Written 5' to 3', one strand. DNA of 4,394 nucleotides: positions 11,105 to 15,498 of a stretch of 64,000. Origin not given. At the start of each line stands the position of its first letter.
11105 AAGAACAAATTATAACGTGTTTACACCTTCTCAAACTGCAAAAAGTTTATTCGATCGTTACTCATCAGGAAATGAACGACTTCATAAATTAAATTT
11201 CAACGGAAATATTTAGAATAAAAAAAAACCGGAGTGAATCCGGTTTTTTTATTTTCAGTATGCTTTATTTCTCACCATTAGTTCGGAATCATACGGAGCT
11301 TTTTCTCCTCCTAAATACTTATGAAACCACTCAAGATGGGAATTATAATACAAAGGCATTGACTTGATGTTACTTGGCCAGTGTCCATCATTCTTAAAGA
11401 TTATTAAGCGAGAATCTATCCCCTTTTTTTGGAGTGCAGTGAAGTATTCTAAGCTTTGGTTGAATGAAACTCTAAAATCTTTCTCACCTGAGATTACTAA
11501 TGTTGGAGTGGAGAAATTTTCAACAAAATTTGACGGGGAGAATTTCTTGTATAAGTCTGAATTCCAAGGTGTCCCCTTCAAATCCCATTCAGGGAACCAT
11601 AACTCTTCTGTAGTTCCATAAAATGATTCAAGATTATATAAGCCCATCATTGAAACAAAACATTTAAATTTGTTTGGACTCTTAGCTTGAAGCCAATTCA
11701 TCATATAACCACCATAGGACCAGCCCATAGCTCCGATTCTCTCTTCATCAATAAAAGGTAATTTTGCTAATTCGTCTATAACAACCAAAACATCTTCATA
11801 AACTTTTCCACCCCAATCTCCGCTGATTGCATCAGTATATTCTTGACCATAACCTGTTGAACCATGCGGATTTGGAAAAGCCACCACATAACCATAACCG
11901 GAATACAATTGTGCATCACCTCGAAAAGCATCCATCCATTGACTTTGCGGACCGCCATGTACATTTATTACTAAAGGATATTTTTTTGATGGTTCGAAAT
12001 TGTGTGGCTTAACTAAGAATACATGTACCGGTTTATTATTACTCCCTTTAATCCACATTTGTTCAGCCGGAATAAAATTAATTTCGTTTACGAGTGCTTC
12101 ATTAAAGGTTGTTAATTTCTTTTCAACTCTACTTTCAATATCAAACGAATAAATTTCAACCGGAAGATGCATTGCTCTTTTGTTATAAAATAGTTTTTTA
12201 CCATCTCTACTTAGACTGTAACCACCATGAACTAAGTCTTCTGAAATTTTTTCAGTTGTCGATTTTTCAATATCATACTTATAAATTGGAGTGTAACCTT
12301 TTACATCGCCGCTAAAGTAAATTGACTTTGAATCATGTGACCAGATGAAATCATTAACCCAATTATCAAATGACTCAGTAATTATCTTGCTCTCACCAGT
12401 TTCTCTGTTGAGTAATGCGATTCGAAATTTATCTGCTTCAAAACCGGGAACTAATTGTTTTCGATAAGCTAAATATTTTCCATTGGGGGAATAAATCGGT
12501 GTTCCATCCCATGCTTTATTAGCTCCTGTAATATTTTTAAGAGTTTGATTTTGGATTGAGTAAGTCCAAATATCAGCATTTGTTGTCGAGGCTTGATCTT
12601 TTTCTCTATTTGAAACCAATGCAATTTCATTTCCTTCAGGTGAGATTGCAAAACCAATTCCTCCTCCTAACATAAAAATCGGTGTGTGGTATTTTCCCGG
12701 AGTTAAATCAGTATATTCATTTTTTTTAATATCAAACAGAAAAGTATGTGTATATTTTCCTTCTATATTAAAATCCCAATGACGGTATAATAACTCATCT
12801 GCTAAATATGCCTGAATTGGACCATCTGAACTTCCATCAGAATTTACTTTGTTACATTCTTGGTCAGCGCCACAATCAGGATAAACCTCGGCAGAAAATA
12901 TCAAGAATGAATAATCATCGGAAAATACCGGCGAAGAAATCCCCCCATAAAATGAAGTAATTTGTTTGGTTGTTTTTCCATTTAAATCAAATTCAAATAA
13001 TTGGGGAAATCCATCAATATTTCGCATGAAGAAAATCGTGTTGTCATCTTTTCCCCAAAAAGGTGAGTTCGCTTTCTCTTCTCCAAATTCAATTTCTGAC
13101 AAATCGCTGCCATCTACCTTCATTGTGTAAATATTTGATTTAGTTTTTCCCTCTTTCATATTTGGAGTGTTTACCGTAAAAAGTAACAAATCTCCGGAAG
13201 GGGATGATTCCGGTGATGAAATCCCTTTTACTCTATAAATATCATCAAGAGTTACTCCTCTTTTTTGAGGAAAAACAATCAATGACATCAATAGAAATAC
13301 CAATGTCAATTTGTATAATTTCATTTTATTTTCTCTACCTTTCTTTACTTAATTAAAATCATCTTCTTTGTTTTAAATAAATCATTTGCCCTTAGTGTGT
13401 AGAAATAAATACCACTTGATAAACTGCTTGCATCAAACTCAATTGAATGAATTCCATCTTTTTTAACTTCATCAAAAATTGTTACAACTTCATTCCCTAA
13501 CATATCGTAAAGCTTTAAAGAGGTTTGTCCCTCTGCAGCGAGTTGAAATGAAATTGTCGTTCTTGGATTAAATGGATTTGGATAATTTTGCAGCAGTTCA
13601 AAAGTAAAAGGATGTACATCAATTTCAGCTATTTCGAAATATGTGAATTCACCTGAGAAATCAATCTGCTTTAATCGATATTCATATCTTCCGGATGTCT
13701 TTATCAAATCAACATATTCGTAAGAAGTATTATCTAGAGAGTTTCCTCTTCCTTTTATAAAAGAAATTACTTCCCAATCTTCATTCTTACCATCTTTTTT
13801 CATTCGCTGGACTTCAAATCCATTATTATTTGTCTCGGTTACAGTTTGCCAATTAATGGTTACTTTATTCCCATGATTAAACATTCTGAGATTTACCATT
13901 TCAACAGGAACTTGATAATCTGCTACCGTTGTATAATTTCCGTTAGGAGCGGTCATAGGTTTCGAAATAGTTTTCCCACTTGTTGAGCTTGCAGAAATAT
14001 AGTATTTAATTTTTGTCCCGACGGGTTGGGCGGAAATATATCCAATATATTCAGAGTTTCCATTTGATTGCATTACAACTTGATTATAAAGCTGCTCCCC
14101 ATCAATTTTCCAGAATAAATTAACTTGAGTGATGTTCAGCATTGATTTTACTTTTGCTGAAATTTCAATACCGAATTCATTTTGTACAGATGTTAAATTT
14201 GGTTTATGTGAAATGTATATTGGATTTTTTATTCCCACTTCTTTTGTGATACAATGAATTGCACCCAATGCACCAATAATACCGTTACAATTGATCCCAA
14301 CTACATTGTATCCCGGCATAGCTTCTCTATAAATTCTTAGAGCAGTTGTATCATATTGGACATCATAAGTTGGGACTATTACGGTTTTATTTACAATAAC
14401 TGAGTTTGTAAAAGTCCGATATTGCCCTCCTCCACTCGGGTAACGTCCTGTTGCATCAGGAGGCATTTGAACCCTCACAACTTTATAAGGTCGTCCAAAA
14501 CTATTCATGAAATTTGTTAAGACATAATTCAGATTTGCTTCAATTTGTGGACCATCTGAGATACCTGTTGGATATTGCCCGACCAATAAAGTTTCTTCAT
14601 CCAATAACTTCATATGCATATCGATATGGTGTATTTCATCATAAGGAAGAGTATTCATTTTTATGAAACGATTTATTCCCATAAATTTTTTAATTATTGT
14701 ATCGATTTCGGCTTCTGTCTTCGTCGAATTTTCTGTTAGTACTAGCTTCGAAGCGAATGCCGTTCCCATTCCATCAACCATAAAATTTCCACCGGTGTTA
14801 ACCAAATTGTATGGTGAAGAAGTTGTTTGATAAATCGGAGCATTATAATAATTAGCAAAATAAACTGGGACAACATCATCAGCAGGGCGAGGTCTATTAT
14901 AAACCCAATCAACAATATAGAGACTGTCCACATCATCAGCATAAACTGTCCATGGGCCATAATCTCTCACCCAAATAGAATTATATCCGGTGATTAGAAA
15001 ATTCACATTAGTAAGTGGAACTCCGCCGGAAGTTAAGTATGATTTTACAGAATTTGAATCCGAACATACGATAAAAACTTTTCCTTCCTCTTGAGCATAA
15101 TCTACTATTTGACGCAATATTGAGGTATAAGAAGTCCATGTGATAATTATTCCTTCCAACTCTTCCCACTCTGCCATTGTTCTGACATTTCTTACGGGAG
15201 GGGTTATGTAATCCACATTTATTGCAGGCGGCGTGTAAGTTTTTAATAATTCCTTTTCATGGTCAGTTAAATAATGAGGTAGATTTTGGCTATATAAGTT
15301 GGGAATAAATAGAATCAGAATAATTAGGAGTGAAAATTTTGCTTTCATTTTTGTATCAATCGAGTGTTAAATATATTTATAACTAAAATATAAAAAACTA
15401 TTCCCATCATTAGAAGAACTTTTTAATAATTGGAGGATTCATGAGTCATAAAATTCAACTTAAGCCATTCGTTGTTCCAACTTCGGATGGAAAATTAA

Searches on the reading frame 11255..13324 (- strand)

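Call 42: search_protein_families(library=pfam, proteins=[window:11255-13324:-], max_evalue=0.00001)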
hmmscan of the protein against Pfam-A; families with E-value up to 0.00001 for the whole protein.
window:11255-13324:- (689 aa): 5 families
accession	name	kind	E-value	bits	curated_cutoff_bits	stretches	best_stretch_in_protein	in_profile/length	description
PF00326.27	Peptidase_S9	-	1.7e-58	198.1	22.6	1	467-673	3-212/213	Prolyl oligopeptidase family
PF07676.18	PD40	-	1.4e-09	38.1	20.9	0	85-110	11-37/38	WD40-like Beta Propeller Repeat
PF20434.5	BD-FAE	-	4.1e-09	36.7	26.8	1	446-629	10-213/215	BD-FAE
PF00561.26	Abhydrolase_1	-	7.2e-09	36.1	25.8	0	450-572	1-110/245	alpha/beta hydrolase fold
PF02129.25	Peptidase_S15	-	7.3e-08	32.9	23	0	507-567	75-134/262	X-Pro dipeptidyl-peptidase (S15 family)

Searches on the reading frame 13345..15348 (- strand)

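Call 42: search_protein_families(library=pfam, proteins=[window:13345-15348:-], max_evalue=0.00001)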
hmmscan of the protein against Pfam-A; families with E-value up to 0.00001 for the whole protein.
window:13345-15348:- (667 aa): 2 families
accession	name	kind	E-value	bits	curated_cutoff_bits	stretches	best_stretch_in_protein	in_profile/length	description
PF04371.20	PAD_porph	-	6.4e-43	147.6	25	1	57-370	2-319/321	Porphyromonas-type peptidyl-arginine deiminase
PF18962.6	Por_Secre_tail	-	1.8e-11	44.6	27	1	589-664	2-74/75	Secretion system C-terminal sorting domain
